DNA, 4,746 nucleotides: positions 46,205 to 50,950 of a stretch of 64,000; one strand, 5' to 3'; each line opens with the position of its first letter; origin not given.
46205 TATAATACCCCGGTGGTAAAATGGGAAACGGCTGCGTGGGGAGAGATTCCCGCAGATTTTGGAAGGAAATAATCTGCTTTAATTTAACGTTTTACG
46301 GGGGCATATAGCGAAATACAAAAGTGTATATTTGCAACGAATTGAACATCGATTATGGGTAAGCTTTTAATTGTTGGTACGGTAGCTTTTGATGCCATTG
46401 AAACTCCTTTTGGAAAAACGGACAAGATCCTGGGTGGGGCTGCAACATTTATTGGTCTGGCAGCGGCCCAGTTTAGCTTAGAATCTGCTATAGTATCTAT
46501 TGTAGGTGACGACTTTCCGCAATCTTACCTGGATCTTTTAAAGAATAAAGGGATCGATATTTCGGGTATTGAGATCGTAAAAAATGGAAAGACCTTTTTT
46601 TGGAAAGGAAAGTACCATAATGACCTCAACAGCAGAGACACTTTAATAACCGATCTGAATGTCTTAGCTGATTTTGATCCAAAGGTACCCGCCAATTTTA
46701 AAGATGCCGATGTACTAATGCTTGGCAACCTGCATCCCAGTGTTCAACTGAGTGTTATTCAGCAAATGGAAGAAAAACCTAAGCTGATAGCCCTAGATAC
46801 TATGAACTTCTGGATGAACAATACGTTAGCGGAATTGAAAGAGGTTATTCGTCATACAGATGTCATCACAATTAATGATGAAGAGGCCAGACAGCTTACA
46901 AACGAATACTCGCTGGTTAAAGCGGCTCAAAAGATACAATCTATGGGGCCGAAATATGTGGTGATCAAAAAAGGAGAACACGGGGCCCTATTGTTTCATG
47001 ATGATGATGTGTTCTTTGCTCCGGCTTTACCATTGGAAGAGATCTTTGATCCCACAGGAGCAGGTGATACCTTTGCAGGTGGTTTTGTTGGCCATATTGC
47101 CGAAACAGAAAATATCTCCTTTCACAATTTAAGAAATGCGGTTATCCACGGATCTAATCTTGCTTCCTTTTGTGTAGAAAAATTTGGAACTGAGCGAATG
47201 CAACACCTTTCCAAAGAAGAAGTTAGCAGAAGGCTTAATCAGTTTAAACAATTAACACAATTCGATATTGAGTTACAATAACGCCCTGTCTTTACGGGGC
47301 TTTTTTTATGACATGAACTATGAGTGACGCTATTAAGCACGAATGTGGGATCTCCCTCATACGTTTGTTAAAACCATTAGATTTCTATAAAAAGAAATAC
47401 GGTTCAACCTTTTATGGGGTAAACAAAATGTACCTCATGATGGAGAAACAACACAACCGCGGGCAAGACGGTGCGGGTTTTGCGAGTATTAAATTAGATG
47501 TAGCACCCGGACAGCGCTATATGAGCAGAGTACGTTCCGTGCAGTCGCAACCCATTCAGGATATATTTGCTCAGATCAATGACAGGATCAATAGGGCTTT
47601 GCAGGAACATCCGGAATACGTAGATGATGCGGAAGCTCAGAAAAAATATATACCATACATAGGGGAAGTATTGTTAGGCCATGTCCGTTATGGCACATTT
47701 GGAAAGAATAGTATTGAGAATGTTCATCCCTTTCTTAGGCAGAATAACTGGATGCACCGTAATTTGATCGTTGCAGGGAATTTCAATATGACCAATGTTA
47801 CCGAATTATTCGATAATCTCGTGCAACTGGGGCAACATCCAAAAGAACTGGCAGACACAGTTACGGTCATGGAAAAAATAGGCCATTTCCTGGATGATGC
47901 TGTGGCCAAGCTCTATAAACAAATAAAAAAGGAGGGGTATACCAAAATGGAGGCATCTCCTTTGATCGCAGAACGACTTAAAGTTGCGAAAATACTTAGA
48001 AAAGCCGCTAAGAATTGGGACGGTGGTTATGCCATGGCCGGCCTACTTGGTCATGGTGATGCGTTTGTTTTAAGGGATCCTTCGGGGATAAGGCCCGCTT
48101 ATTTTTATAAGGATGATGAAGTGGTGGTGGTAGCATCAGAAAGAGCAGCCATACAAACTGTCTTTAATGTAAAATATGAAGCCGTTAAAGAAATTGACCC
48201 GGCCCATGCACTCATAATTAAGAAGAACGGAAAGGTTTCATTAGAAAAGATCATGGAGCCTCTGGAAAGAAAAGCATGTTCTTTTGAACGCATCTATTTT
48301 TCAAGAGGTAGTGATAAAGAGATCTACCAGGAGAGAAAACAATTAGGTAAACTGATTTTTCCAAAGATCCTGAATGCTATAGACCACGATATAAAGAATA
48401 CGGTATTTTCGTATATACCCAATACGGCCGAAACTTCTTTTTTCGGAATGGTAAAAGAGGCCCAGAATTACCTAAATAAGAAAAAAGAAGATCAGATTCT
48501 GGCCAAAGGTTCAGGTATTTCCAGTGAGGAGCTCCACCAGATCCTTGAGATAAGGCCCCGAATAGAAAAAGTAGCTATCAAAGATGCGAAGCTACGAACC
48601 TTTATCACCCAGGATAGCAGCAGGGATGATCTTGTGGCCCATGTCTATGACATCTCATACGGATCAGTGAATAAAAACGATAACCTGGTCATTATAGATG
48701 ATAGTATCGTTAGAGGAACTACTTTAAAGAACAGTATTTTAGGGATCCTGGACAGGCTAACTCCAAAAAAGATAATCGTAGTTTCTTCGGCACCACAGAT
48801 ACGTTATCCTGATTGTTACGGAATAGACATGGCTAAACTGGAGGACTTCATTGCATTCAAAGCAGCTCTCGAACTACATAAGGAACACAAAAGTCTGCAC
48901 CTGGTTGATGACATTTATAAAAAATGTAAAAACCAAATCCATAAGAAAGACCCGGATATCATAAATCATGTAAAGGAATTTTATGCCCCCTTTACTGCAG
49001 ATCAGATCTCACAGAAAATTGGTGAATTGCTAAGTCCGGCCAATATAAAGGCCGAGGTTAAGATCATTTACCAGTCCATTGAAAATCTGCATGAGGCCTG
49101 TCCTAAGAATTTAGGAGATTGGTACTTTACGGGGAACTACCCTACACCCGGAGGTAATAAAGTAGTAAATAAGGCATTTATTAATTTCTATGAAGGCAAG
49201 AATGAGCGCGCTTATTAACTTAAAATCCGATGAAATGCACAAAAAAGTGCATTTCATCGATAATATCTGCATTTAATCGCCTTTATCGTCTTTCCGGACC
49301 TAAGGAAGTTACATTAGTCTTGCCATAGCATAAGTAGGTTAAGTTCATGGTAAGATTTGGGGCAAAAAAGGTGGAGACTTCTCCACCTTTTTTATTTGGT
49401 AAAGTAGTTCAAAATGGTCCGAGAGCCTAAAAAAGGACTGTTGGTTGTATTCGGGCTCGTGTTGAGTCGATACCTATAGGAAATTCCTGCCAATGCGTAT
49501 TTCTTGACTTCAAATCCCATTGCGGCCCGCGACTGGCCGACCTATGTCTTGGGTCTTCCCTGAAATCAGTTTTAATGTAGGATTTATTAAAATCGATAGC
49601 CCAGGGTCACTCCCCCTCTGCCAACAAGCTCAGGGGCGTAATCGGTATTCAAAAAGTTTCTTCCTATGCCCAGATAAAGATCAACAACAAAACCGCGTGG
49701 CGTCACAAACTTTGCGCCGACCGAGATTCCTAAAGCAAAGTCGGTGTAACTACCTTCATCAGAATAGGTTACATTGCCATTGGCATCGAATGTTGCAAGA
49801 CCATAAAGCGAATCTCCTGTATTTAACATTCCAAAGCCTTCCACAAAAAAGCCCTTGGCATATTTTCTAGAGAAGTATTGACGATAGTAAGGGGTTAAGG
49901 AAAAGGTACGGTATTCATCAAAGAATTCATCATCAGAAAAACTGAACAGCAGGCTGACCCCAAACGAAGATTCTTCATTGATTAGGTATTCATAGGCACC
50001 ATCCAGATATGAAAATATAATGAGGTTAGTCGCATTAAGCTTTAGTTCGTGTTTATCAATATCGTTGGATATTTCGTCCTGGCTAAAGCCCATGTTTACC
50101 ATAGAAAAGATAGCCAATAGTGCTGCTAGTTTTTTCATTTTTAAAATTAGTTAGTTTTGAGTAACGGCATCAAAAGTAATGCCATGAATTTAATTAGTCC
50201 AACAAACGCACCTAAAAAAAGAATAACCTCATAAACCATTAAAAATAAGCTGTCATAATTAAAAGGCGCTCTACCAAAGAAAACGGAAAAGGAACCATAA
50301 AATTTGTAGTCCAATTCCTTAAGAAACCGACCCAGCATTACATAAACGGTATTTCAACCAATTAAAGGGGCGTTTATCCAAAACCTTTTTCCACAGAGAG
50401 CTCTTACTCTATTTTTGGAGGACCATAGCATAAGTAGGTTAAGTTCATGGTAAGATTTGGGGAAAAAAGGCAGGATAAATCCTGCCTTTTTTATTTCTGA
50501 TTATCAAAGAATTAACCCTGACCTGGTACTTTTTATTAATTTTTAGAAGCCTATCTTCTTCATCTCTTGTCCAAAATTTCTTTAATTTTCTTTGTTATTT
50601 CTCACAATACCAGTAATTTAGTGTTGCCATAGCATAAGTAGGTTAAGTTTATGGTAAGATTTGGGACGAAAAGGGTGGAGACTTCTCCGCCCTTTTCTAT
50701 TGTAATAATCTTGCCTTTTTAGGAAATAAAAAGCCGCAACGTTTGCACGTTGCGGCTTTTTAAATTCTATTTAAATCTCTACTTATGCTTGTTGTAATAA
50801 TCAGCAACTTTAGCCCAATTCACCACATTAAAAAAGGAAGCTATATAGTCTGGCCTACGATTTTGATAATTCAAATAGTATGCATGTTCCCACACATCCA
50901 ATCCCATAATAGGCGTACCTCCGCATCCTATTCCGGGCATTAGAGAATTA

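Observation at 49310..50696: Three paralogous promoter-core-terminator units: candidate new small RNA family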

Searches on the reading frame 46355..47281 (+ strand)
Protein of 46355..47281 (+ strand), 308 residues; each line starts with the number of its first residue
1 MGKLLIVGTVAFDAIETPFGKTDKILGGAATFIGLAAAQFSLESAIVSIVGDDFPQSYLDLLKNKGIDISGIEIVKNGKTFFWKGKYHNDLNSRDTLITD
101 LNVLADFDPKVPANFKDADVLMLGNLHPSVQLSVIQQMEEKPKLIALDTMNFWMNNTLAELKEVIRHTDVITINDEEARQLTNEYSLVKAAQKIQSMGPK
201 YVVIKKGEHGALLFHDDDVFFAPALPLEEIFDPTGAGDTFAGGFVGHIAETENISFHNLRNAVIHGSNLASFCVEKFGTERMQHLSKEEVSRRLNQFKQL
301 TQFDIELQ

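Call 7: search_protein_families(library=pfam, proteins=[window:46355-47281:+])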
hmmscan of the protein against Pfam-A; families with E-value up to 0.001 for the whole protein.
window:46355-47281:+ (308 aa): 2 families
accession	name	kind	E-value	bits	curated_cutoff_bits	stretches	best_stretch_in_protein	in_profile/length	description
PF00294.29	PfkB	-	6.8e-37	127.9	25.8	1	21-280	30-296/302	pfkB family carbohydrate kinase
PF08543.17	Phos_pyr_kin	-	4.2e-07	30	27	1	144-253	95-216/246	Phosphomethylpyrimidine kinase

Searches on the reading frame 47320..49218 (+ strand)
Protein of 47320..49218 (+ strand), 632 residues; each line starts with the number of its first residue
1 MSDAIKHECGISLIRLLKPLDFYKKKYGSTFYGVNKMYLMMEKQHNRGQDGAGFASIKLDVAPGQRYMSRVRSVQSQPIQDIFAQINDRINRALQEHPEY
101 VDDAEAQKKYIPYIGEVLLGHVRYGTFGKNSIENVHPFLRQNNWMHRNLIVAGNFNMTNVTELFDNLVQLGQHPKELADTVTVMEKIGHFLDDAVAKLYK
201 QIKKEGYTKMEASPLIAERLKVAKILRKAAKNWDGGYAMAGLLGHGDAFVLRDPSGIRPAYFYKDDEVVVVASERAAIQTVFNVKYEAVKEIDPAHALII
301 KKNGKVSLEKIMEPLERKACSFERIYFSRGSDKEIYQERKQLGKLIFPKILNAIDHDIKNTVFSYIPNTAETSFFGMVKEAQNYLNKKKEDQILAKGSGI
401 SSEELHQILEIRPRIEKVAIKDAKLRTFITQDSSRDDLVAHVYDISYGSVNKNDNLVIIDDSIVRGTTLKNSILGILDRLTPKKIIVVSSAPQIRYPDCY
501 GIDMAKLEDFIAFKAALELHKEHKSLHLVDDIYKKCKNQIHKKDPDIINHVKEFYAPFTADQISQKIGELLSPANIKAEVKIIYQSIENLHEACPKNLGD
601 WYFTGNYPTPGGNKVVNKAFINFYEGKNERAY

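Call 7: search_protein_families(library=pfam, proteins=[window:47320-49218:+])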
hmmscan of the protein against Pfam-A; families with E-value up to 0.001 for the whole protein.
window:47320-49218:+ (632 aa): 3 families
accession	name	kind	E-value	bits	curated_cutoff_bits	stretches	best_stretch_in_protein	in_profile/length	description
PF13537.11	GATase_7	-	1.5e-06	28.7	25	1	222-279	64-122/123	Glutamine amidotransferase domain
PF13522.11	GATase_6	-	1.9e-05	25.1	27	0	115-274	10-130/130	Glutamine amidotransferase domain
PF13230.11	GATase_4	-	0.00094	18.6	23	0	116-163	72-117/272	Glutamine amidotransferases class-II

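Call 54: search_protein_families(library=ncbifam, proteins=[window:47320-49218:+])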
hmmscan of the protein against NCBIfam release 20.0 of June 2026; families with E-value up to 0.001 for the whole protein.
window:47320-49218:+ (632 aa): 3 families
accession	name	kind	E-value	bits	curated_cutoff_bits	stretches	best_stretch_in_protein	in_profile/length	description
TIGR01134.1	purF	equivalog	1.4e-37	130.1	350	2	101-382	50-293/432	amidophosphoribosyltransferase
NF001484.0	PRK00331.1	subfamily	3.1e-07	29.2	381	1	106-356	56-274/601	isomerizing glutamine--fructose-6-phosphate transaminase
TIGR01536.1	asn_synth_AEB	equivalog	2.3e-06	26.9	267.1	1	227-312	114-201/517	asparagine synthase (glutamine-hydrolyzing)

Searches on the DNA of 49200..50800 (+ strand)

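Call 5: search_rna_families(source=window, start=49200, end=50800, threshold=evalue, max_evalue=10, show_alignments=4)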
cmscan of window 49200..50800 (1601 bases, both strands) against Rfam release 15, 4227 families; matches with E-value up to 10: 56.
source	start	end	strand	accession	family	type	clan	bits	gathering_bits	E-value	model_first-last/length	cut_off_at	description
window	49364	49441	-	RF02057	STnc40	Gene; sRNA;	-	33.4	45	0.0014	1-70/70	no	Salmonella enterica sRNA STnc40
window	49325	49393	+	RF02057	STnc40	Gene; sRNA;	-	31.8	45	0.0033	1-70/70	no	Salmonella enterica sRNA STnc40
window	50419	50498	+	RF02029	sraA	Gene; sRNA;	-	28.7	56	0.063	1-95/95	no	sraA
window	50653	50767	+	RF01485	rli61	Cis-reg;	-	27.7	50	0.021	1-106/106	no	Listeria sRNA rli61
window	50718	50800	-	RF00557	L10_leader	Cis-reg; leader;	-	25.9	44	0.098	70-138/138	5'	Ribosomal protein L10 leader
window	50672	50763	+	RF02450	ncr1175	Gene; sRNA;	-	25.4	60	0.062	1-110/110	no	Bacillus sRNA ncr1175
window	50456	50535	-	RF02053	STnc430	Gene; sRNA;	-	25.2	47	0.26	1-162/162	no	Enterobacterial sRNA STnc430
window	50629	50697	+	RF02057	STnc40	Gene; sRNA;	-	24.1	45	0.21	1-70/70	no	Salmonella enterica sRNA STnc40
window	50463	50532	-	RF02057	STnc40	Gene; sRNA;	-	24.1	45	0.22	1-70/70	no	Salmonella enterica sRNA STnc40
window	50728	50800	-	RF04184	BTnc060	Gene; sRNA;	-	24.1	228.9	0.4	129-213/213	5'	Bacteroides sRNA BTnc060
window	50462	50535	-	RF02901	AaHKsRNA41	Gene; sRNA;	-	24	97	0.0059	1-187/187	no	Aggregatibacter sRNA 41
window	50425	50492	+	RF02057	STnc40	Gene; sRNA;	-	23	45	0.39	1-70/70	no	Salmonella enterica sRNA STnc40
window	49320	49400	+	RF02029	sraA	Gene; sRNA;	-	22.9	56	1.1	1-95/95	no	sraA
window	49348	49399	+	RF02056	STnc390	Gene; sRNA;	-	22.7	50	0.047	1-60/60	no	Salmonella sRNA STnc390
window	50669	50698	+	RF02066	STnc320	Gene; sRNA;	-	22.6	50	0.21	20-49/55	no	Salmonella enterica sRNA STnc320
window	49338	49397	+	RF04319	BTncRNA_FopS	Gene; sRNA;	-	19.8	56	4.3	1-71/71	no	Bacteroidetes FopS (family of paralogous sRNAs)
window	50438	50496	+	RF04319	BTncRNA_FopS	Gene; sRNA;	-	18.8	56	6.6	1-71/71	no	Bacteroidetes FopS (family of paralogous sRNAs)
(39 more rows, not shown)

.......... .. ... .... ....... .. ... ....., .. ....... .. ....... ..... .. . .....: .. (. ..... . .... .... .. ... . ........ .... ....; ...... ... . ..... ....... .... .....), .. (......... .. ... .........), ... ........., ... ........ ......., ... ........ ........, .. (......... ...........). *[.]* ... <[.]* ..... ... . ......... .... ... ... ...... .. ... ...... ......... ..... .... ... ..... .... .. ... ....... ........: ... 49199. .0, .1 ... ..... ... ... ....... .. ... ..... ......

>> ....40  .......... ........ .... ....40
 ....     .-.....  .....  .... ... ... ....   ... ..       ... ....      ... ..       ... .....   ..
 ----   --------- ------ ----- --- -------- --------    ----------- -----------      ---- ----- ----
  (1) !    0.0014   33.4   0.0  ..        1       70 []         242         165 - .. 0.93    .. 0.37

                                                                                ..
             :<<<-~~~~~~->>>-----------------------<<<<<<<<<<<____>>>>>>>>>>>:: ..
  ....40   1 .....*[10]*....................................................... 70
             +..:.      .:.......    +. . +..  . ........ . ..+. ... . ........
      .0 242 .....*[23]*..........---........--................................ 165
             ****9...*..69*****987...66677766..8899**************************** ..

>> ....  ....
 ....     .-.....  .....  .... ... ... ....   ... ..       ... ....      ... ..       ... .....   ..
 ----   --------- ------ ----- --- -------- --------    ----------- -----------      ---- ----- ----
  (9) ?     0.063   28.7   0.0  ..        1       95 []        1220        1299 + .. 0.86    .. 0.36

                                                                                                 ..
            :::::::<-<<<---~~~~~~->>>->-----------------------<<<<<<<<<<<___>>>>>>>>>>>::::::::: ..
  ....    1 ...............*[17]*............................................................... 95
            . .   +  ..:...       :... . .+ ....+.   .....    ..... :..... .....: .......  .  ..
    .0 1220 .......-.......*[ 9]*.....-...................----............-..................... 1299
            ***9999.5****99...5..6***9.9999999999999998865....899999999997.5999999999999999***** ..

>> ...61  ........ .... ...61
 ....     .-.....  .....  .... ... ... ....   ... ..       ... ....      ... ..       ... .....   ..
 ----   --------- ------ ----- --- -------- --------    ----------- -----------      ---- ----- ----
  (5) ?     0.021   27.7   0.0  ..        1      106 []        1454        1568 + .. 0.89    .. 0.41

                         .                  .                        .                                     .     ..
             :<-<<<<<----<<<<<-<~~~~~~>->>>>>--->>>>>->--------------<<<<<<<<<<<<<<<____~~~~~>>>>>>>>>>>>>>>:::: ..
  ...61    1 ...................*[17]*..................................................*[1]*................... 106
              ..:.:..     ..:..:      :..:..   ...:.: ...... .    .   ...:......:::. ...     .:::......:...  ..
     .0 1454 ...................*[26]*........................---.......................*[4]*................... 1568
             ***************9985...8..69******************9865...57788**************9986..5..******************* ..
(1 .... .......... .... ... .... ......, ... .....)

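Call 56: search_dna_similar(query=window:49322-49393:+, collection=plasmids, mode=distant, max_evalue=0.001)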
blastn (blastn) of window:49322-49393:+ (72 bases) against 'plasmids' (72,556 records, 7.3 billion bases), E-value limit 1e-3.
No match.

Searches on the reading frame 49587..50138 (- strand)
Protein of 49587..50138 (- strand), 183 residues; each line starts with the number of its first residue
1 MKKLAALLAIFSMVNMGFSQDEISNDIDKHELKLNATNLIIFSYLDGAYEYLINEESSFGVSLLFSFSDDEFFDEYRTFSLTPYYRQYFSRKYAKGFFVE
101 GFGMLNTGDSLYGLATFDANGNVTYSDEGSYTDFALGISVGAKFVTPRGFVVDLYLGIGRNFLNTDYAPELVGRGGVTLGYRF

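Call 7: search_protein_families(library=pfam, proteins=[window:49587-50138:-])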
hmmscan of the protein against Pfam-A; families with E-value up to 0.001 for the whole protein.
window:49587-50138:- (183 aa): 0 families

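Call 54: search_protein_families(library=ncbifam, proteins=[window:49587-50138:-])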
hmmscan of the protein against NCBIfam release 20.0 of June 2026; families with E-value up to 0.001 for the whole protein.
window:49587-50138:- (183 aa): 0 families
